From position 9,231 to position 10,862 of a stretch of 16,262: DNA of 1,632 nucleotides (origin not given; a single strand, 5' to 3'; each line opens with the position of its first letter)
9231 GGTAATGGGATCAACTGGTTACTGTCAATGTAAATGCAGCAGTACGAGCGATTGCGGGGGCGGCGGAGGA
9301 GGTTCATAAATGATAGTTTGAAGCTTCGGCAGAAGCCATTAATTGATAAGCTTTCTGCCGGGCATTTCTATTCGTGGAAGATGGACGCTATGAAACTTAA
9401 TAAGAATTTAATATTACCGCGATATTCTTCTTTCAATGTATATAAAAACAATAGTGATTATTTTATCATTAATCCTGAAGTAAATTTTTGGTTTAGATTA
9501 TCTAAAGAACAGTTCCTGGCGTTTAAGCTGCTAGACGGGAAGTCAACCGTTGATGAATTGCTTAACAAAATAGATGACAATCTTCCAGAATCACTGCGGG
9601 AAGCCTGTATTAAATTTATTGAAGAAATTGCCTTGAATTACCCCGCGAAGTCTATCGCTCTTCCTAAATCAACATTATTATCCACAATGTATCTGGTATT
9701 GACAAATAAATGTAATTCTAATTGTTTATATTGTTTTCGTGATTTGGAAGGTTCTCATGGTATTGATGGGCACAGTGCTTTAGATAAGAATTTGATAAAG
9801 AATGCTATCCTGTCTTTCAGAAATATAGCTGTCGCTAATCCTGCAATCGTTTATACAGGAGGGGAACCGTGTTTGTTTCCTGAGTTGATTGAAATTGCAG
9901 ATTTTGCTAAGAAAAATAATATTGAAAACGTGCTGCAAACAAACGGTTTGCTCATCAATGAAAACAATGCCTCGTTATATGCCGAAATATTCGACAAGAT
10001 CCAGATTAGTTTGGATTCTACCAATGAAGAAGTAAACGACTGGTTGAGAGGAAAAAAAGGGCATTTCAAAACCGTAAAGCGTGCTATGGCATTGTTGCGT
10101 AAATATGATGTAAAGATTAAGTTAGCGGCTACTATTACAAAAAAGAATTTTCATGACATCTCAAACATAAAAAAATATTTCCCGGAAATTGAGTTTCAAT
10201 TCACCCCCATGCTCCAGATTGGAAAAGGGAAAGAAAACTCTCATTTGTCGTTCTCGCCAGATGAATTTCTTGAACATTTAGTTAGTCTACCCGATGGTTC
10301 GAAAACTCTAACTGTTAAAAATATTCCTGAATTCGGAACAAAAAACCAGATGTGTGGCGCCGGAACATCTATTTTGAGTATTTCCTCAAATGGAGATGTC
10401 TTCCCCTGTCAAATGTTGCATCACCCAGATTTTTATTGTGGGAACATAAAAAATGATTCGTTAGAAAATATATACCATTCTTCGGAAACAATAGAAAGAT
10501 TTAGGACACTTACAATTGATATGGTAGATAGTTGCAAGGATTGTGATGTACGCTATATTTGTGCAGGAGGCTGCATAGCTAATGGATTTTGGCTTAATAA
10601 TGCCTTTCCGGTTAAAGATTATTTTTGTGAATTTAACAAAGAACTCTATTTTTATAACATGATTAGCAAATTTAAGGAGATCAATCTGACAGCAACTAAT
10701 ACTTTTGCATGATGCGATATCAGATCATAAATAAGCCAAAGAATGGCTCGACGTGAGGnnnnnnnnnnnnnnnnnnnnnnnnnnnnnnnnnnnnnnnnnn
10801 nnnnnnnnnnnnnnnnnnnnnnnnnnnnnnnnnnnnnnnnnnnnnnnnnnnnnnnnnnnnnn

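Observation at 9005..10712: Archaeal RiPP-like cassette: a long-leader Cys/Gly-tailed peptide plus an RRE-fused radical SAM/SPASM maturase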

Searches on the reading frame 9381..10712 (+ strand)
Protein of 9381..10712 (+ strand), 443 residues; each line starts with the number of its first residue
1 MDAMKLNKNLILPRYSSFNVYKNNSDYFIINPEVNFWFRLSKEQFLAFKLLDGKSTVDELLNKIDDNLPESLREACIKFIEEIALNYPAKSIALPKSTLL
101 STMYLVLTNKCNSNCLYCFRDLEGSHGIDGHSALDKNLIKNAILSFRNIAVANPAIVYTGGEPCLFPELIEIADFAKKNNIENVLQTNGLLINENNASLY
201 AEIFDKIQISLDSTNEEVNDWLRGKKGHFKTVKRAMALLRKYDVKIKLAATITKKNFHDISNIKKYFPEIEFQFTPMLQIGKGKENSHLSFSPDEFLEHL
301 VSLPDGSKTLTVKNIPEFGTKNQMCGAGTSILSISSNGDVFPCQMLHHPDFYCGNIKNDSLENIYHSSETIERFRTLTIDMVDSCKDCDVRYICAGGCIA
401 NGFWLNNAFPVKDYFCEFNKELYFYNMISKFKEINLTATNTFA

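Call 3: search_protein_families(library=ncbifam, proteins=[window:9381-10712:+], max_evalue=0.1)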
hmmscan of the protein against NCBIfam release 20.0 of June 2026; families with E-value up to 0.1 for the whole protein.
window:9381-10712:+ (443 aa): 87 families (the best 25 are shown)
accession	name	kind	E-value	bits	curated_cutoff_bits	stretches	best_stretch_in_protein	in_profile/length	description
NF045574.1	sacti_mat_StsB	exception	1.8e-40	139.2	625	1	19-401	16-398/466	StsB family radical SAM/SPASM domain sactipeptide maturase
TIGR03942.1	sulfatase_rSAM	equivalog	7.5e-35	120.6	349.45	1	107-430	7-356/363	anaerobic sulfatase maturase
NF041298.1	rSAM_mat_DynA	equivalog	4.3e-34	118.1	450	1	108-423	8-346/356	dynobactin maturation radical SAM/SPASM protein DynA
NF050035.1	rSAM_WgK_link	exception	5.2e-34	117.8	650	2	105-277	13-181/367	radical SAM/SPASM peptide maturase WgkB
TIGR03962.1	mycofact_rSAM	equivalog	8.7e-34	117.2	265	1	106-415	17-330/339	mycofactocin radical SAM maturase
TIGR04545.1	rSAM_ahbD_hemeb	equivalog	7.6e-33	114.4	500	2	107-310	6-208/339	heme b synthase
TIGR04251.1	SCM_rSAM_ScmF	equivalog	8.1e-32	111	400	2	100-263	3-165/353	SynChlorMet cassette radical SAM/SPASM protein ScmF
TIGR04163.1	rSAM_cobopep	equivalog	1.1e-31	110.1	375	2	100-271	63-239/428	peptide-modifying radical SAM enzyme CbpB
TIGR04055.1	rSAM_NirJ2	equivalog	2.8e-29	102.7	500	1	108-419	7-325/326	putative heme d1 biosynthesis radical SAM protein NirJ2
TIGR04250.1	SCM_rSAM_ScmE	equivalog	7.1e-29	100.8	400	2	104-267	6-165/358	SynChlorMet cassette radical SAM/SPASM protein ScmE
TIGR04317.1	W_rSAM_matur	equivalog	1.9e-27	96.3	380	1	101-395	4-320/349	tungsten cofactor oxidoreductase radical SAM maturase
TIGR04053.2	TIGR04053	equivalog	2.7e-27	96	395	2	108-303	15-210/366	TIGR04053 family radical SAM/SPASM domain-containing protein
TIGR04051.1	rSAM_NirJ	equivalog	3.5e-27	95.3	515.45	2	107-267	8-163/354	heme d1 biosynthesis radical SAM protein NirJ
NF010321.0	PRK13758.1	equivalog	7.7e-27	94.4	441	1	108-431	12-362/370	anaerobic sulfatase-maturase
NF012164.0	AlbA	equivalog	3.9e-25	88.2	850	1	105-420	117-431/442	subtilosin maturase AlbA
TIGR03974.1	rSAM_six_Cys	equivalog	2.2e-22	79.5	425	2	323-420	345-439/451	thioether cross-link-forming SCIFF peptide maturase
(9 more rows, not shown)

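Call 4: search_protein_families(library=pfam, proteins=[window:9381-10712:+], max_evalue=0.1)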
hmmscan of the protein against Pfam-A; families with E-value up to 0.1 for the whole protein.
window:9381-10712:+ (443 aa): 4 families
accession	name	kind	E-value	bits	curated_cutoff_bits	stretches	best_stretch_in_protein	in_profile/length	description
PF04055.27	Radical_SAM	-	5.7e-21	75.8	29.5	1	106-260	2-159/166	Radical SAM superfamily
PF13186.11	SPASM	-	8e-13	48.9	21.5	1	325-389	1-67/67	Iron-sulfur cluster-binding domain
PF13353.11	Fer4_12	-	0.00024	21.9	22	1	106-215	10-117/137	4Fe-4S single cluster domain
PF18016.8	SAM_3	-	0.047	14.1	22.6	0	206-232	3-29/65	SAM domain (Sterile alpha motif)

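Call 6: find_homologous_proteins(query=window:9381-10712:+)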
Query window:9381-10712:+ (443 aa): 46 proteins with E <= 0.001 among 8000 candidates.
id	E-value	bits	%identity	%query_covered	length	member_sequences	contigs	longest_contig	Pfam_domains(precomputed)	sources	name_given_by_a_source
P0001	0.0e+0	1013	100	100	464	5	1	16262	PF13186.12,PF04055.28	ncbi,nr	ncbi:MAG: radical SAM protein [Candidatus Methanoperedens sp.]|nr:radical SAM protein [Candidatus Me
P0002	2.8e-256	868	87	99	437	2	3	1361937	PF13186.12,PF04055.28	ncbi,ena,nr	ncbi:MAG: radical SAM protein [Candidatus Methanoperedens sp.]|nr:radical SAM protein [Candidatus Me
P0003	5.0e-186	637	66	98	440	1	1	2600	PF13186.12,PF04055.28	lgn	-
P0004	1.0e-184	633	66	97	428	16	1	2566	PF13186.12,PF04055.28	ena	-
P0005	2.1e-184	632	63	99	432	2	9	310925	PF13186.12,PF04055.28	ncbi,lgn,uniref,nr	ncbi:MAG TPA: radical SAM protein [Candidatus Wujingus californicus]|uniref:radical SAM protein n=1 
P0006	5.0e-179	614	60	97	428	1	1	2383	PF13186.12,PF04055.28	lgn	-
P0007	1.5e-177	609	60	98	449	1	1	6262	PF13186.12,PF04055.28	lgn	-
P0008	1.1e-172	593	61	98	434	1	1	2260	PF13186.12,PF04055.28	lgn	-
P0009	3.3e-172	591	60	97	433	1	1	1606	PF13186.12,PF04055.28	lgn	-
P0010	1.6e-170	586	65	87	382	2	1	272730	PF13186.12,PF04055.28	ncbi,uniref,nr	ncbi:radical SAM/SPASM domain-containing protein [Desulfolucanica intricata]|uniref:radical SAM/SPAS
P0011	1.0e-163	563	61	88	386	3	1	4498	PF13186.12,PF04055.28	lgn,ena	-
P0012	4.3e-160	551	63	85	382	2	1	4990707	PF13186.12,PF04055.28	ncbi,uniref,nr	ncbi:radical SAM/SPASM domain-containing protein [Clostridium pasteurianum]|uniref:radical SAM/SPASM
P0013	8.9e-157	540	59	90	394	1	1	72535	PF13186.12,PF04055.28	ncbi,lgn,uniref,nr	ncbi:hypothetical protein CLPU_15c00650 [Gottschalkia purinilytica]|uniref:Radical SAM core domain-c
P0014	8.3e-156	537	53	98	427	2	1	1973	PF13186.12,PF04055.28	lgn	-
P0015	6.8e-107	376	40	97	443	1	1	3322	PF13186.12,PF04055.28,PF13353.12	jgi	jgi:radical SAM protein with 4Fe4S-binding SPASM domain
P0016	7.9e-106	373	55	72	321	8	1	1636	PF04055.28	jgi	-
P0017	1.6e-31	128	28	73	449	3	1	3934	PF13186.12,PF04055.28,PF13353.12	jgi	-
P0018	4.1e-23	100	28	69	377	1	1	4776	PF13186.12,PF04055.28,PF13353.12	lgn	-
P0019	5.3e-23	100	29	69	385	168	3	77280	PF13186.12,PF04055.28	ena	-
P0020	5.2e-21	93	30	66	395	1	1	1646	PF13186.12,PF04055.28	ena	-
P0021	8.7e-20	89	27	82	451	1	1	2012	PF13186.12,PF04055.28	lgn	-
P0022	3.8e-19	87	28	66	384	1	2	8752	PF13186.12,PF04055.28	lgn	-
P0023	8.9e-19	86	30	67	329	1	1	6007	PF13186.12,PF04055.28,PF13353.12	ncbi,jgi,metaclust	metaclust:\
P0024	1.9e-18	85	28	69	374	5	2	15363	PF13186.12,PF04055.28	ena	-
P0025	1.1e-17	82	26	93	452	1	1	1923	PF04055.28,PF13353.12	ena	-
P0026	1.4e-16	78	26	69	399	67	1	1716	PF13186.12,PF04055.28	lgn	-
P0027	1.8e-16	78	30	72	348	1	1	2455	PF13186.12,PF04055.28,PF13353.12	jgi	jgi:radical SAM protein with 4Fe4S-binding SPASM domain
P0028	1.9e-8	52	24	72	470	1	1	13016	PF04055.28,PF13353.12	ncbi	-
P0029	2.8e-8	51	24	84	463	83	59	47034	PF04055.28,PF13353.12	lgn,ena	-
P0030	4.0e-8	51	25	69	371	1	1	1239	PF04055.28,PF13353.12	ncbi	-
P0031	5.6e-8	50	26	75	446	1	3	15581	PF13186.12,PF04055.28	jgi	jgi:MoaA/NifB/PqqE/SkfB family radical SAM enzyme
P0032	1.8e-7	49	26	58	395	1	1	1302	PF13186.12,PF04055.28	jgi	jgi:MoaA/NifB/PqqE/SkfB family radical SAM enzyme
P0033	5.9e-7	47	27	58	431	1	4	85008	PF13186.12,PF04055.28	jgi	jgi:MoaA/NifB/PqqE/SkfB family radical SAM enzyme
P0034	6.6e-7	47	27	65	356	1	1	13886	PF04055.28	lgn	-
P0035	1.1e-6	46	23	70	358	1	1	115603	PF13186.12,PF04055.28,PF13353.12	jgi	jgi:MoaA/NifB/PqqE/SkfB family radical SAM enzyme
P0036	1.2e-6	46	28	57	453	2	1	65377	PF13186.12,PF04055.28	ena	-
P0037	1.9e-6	45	27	59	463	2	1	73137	PF04055.28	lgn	-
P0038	4.7e-6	44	25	62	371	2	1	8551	PF13186.12,PF04055.28,PF13353.12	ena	-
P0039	6.0e-6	43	26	35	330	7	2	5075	PF04055.28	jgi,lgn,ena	-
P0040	1.3e-5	42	28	35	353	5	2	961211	PF13186.12,PF04055.28,PF13353.12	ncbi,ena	-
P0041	1.7e-4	39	28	58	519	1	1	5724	PF13186.12,PF04055.28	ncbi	-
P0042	3.4e-4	38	24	65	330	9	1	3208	PF04055.28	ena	-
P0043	3.8e-4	38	24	63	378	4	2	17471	PF13186.12,PF04055.28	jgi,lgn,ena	-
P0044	4.3e-4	37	29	24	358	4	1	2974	PF13186.12,PF04055.28,PF13353.12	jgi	-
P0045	6.4e-4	37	22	68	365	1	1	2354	PF04055.28,PF13353.12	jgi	jgi:uncharacterized protein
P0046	7.2e-4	37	26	46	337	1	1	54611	PF04055.28,PF13353.12,PF06463.19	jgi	jgi:cyclic pyranopterin phosphate synthase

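Call 7: find_encoding_contigs(protein=P0002, flank=6000, max_places=3)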
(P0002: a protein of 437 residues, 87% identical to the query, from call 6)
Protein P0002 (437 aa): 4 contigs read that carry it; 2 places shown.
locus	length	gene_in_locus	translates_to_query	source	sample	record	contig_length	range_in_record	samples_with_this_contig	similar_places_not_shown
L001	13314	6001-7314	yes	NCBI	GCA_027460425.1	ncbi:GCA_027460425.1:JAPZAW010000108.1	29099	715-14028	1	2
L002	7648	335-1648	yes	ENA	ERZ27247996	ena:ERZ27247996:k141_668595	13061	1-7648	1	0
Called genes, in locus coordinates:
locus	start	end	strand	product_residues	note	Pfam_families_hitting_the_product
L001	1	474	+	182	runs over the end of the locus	PF02915:Rubrerythrin, PF21349:RUBY_RBDX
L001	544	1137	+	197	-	PF01174:SNO, PF00117:GATase, PF07685:GATase_3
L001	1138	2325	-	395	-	-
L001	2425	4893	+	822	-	PF11791:Aconitase_B_N, PF06434:Aconitase_2_N, PF00330:Aconitase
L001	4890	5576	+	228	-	PF19119:DUF5803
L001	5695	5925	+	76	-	-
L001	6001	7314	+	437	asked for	PF04055:Radical_SAM, PF13186:SPASM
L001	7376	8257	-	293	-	PF00005:ABC_tran, PF13304:AAA_21 (faint)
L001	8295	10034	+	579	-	PF12698:ABC2_membrane_3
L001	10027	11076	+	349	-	PF12679:ABC2_membrane_2, PF12698:ABC2_membrane_3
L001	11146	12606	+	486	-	PF00587:tRNA-synt_2b, PF03129:HGTP_anticodon, PF09180:ProRS-C_1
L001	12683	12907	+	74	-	PF01423:LSM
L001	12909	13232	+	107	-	PF01047:MarR (weak)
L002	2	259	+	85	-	?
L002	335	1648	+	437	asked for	PF04055:Radical_SAM, PF13186:SPASM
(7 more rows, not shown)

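Call 8: find_encoding_contigs(protein=P0005, flank=6000, max_places=3)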
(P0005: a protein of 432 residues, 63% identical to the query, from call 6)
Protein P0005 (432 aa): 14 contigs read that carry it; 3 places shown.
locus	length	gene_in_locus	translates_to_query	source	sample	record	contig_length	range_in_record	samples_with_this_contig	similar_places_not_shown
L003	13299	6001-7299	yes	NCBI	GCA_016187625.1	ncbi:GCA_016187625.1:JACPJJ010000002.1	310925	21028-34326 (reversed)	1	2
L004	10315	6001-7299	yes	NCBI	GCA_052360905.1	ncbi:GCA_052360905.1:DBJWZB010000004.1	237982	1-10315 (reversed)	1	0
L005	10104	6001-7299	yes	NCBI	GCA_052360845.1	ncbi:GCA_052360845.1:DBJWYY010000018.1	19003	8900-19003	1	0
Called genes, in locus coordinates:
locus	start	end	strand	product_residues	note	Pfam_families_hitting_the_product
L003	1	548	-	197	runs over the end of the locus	PF04977:DivIC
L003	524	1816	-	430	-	PF03952:Enolase_N, PF00113:Enolase_C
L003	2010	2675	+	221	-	PF02666:PS_Dcarbxylase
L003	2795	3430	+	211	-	PF00677:Lum_binding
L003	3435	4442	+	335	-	PF04166:PdxA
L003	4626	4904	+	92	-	PF05015:HigB-like_toxin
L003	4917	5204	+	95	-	PF01381:HTH_3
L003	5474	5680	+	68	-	-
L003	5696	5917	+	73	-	-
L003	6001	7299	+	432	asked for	PF04055:Radical_SAM, PF13186:SPASM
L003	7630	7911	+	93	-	PF04014:MazE_antitoxin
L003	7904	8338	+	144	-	PF01850:PIN (weak), PF13470:PIN_3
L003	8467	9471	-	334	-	PF00034:Cytochrom_C (faint), PF03150:CCP_MauG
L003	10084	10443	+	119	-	PF01050:MannoseP_isomer (weak), PF00190:Cupin_1, PF07883:Cupin_2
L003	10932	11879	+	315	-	PF00398:RrnaAD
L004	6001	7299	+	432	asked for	PF04055:Radical_SAM, PF13186:SPASM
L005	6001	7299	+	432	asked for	PF04055:Radical_SAM, PF13186:SPASM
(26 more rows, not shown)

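Call 9: find_encoding_contigs(protein=P0010, flank=6000, max_places=2)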
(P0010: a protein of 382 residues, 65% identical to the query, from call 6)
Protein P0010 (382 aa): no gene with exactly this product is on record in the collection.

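Call 15: find_related_loci(query=A1, collection=genome_contigs, flank=6000)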
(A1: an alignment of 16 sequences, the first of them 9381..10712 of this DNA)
Query A1 (443 aa) in genome_contigs; peptide patterns used: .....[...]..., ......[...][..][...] (x = any residue, [..] = any of these).
143 stretches matched a pattern; 38 encode a relative of the query (tblastn E <= 1e-3); 38 distinct loci.
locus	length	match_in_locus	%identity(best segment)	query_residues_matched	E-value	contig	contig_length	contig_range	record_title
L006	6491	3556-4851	62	4-440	0e+0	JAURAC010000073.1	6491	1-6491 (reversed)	MAG: Candidatus Subterrananammoxibius californiae isolate Bin_309 NODE_78_length_6491_cov_20.535736, whole genome shotgu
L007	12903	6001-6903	27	107-398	6e-23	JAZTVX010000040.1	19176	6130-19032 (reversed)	MAG: Alphaproteobacteria bacterium isolate T1900045336_YK20190025.MAGScoT_cleanbin_000012 SGB_6600_k141_2914501, whole g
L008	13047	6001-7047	23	108-434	1e-17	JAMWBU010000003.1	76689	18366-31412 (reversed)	MAG: Candidatus Omnitrophota bacterium isolate DG_1_6.bins.57.Tibet NODE_271_length_76689_cov_1.553408, whole genome sho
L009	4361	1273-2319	22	108-434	2e-16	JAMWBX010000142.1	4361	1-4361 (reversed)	MAG: Candidatus Omnitrophota bacterium isolate DG_2.bins.114.Tibet NODE_33873_length_4361_cov_1.043694, whole genome sho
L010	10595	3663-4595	26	103-399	3e-16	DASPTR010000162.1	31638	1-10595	MAG TPA_asm: Candidatus Acidoferrum sp. isolate SMAG_U12282 k141_895821, whole genome shotgun sequence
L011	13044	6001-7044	23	108-434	5e-16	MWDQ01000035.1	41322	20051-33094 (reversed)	MAG: candidate division TA06 bacterium ADurb.Bin131 BWX89_contig000035, whole genome shotgun sequence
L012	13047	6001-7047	23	108-434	6e-15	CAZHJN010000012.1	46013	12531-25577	MAG TPA_asm: uncultured bacterium isolate SRP098346_co1_153 genome assembly, contig: NODE_390_length_46013_cov_13.615606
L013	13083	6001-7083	24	95-424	4e-14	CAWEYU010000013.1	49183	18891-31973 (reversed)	MAG: uncultured Bacteroidales bacterium isolate MFD05942.bin.1.356 genome assembly, contig: contig_64403, whole genome s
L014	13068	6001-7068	24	100-424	1e-12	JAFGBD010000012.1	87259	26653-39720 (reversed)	MAG: Bacteroidales bacterium isolate Zod_Metabat.1005 k87_988901, whole genome shotgun sequence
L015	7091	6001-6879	21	110-388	2e-12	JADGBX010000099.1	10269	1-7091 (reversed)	MAG: Magnetococcales bacterium isolate nwalbin5 nwal_bin5_NODE_99_length_10269_cov_4.415326, whole genome shotgun sequen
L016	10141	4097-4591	27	101-266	4e-11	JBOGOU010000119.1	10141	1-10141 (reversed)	MAG: Pyrinomonadaceae bacterium isolate H1-B1_maxbin2.bin.13 k127_2476451, whole genome shotgun sequence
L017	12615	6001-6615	24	103-329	1e-10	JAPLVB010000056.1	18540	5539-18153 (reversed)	MAG: Candidatus Aenigmatarchaeota archaeon isolate LacPavin_0920_SED5_MAG_47_10 LacPavin_0920_SED5_scaffold_2732154, who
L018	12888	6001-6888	24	102-389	1e-8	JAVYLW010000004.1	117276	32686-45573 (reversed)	MAG: Candidatus Pacearchaeota archaeon isolate DPZ-2_202101_bins_140 DPZ-2_202101_bins_140_scaffold_4, whole genome shot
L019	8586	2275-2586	35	109-218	3e-8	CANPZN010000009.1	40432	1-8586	MAG: Candidatus Gastranaerophilales bacterium isolate Lapin-002__bin37 genome assembly, contig: Lapin-002__NODE_1253_len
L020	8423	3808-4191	30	100-237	3e-7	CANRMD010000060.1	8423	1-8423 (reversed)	MAG: Candidatus Gastranaerophilales bacterium isolate Lapin-011__bin49 genome assembly, contig: Lapin-011__NODE_9686_len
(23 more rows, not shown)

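Call 17: find_encoding_contigs(protein=P0012, flank=6000, max_places=2)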
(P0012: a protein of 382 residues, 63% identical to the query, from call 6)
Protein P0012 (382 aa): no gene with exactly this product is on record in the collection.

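Call 18: find_encoding_contigs(protein=P0013, flank=6000, max_places=2)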
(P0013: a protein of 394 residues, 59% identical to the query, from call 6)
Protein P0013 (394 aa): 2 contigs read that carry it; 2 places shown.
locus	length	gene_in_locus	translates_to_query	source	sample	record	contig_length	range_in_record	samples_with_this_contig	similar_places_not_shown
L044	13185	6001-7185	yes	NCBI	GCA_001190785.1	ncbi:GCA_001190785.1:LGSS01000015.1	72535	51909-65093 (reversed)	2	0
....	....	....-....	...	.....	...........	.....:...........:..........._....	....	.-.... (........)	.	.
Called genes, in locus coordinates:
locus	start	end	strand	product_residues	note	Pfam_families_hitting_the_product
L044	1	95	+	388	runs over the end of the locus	PF00768:Peptidase_S11, PF13354:Beta-lactamase2, PF07943:PBP5_C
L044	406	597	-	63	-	PF00589:Phage_integrase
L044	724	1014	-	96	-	PF00589:Phage_integrase (weak)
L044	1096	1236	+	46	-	-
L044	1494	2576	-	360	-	PF01547:SBP_bac_1, PF13531:SBP_bac_11, PF13416:SBP_bac_8, PF13343:SBP_bac_6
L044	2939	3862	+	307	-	-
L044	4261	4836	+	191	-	-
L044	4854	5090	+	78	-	-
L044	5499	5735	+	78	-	-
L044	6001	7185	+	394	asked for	PF04055:Radical_SAM, PF13186:SPASM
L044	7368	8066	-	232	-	PF02678:Pirin, PF07883:Cupin_2 (weak), PF17954:Pirin_C_2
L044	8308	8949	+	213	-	PF02525:Flavodoxin_2, PF03358:FMN_red (weak)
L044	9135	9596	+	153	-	PF00383:dCMP_cyt_deam_1, PF14437:MafB19-deam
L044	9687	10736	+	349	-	-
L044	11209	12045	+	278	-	PF11299:DUF3100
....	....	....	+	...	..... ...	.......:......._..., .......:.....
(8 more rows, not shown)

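Call 20: find_related_loci(query=A1, collection=metagenome_contigs, flank=6000)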
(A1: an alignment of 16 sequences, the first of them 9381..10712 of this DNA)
Query A1 (443 aa) in metagenome_contigs; peptide patterns used: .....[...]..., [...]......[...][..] (x = any residue, [..] = any of these).
262 stretches matched a pattern; 73 encode a relative of the query (tblastn E <= 1e-3); 73 distinct loci.
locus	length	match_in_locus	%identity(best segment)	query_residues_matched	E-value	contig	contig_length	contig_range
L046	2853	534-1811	65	3-433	0e+0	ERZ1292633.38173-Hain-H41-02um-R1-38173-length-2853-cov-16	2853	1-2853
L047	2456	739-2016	65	3-433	0e+0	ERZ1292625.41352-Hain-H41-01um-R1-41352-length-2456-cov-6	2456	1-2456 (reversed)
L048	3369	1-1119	65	56-433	3e-173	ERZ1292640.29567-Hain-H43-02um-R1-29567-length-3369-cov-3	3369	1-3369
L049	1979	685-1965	54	4-436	4e-173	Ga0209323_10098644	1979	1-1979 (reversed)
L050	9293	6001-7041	29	80-418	4e-39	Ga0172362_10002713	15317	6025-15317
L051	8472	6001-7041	28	80-418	2e-36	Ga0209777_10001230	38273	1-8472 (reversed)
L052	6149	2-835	31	161-418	4e-33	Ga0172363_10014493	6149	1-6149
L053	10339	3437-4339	29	107-398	7e-23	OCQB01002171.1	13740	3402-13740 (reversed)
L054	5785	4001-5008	24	107-416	4e-21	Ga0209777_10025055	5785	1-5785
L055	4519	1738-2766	20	89-417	7e-21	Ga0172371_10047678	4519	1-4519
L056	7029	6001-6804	27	147-398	1e-17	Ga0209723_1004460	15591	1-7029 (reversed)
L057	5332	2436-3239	27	147-398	1e-17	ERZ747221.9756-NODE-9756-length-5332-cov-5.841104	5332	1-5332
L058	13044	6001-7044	24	108-434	2e-17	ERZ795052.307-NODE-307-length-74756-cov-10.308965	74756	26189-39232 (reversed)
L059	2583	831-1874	25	108-434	2e-17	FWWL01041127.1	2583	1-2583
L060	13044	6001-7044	24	108-434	2e-17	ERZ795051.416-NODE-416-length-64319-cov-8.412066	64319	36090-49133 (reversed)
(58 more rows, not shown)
